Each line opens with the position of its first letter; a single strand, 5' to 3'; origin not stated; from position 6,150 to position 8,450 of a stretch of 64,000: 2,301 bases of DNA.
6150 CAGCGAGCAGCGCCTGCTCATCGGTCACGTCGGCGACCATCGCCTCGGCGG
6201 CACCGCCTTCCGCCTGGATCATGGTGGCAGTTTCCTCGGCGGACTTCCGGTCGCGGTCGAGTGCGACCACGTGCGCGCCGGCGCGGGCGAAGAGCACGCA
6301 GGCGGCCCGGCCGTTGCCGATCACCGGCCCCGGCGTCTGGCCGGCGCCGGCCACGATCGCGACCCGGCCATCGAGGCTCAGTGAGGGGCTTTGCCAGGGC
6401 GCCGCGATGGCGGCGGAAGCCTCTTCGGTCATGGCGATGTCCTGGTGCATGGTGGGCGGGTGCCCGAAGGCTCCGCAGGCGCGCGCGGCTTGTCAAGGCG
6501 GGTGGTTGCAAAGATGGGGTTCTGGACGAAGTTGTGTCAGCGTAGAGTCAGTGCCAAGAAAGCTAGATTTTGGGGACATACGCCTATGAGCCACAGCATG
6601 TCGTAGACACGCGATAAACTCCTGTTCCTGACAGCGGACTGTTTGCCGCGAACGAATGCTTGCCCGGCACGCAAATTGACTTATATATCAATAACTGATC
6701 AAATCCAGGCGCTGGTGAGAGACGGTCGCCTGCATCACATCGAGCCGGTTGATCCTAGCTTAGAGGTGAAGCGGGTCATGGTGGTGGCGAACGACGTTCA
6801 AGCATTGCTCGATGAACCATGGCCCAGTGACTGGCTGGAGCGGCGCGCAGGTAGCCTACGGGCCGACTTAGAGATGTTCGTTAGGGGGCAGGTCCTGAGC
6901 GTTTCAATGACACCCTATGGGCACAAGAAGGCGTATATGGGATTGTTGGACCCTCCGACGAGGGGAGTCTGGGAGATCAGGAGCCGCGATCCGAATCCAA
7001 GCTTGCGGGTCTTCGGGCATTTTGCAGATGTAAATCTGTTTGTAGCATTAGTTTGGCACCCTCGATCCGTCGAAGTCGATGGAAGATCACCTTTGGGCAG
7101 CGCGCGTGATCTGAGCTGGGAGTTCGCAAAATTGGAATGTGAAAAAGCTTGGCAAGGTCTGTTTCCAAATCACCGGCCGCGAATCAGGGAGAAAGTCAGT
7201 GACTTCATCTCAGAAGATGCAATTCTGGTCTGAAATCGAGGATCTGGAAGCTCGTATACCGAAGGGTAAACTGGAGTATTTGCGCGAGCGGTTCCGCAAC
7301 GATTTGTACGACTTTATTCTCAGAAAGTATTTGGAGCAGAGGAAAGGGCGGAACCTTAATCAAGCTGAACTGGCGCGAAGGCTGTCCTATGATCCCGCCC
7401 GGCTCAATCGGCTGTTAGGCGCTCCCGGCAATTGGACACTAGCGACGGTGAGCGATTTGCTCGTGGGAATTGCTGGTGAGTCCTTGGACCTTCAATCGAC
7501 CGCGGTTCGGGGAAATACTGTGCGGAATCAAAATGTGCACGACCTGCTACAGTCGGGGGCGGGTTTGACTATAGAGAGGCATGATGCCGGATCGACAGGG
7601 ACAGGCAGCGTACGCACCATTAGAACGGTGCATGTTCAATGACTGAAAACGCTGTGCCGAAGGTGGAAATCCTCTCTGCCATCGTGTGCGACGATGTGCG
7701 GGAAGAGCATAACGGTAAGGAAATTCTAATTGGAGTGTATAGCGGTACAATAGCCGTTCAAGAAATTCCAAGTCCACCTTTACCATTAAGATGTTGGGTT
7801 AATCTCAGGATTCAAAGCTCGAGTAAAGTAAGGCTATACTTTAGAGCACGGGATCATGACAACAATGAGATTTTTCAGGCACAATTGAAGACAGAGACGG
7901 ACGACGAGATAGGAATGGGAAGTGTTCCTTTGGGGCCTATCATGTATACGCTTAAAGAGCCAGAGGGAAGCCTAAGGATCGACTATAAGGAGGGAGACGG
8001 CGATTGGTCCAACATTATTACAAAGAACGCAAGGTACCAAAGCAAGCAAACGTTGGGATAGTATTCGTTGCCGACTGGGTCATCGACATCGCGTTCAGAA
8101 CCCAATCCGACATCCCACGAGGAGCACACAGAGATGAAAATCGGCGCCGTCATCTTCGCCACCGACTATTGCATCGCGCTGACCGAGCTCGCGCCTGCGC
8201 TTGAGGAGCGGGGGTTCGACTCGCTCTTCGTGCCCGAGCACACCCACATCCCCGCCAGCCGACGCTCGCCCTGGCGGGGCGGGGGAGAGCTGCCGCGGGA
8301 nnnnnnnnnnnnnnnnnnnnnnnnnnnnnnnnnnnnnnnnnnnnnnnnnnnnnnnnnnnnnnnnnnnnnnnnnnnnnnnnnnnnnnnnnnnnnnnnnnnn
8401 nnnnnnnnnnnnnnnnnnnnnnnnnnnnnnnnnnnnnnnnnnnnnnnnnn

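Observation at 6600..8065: Low-GC three-gene island with toxin-antitoxin-like architecture plus an unknown third gene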

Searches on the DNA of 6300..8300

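Call 78: search_rna_families(source=window, start=6300, end=8300, threshold=evalue, max_evalue=1)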
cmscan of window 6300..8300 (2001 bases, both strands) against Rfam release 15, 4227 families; matches with E-value up to 1: 0.
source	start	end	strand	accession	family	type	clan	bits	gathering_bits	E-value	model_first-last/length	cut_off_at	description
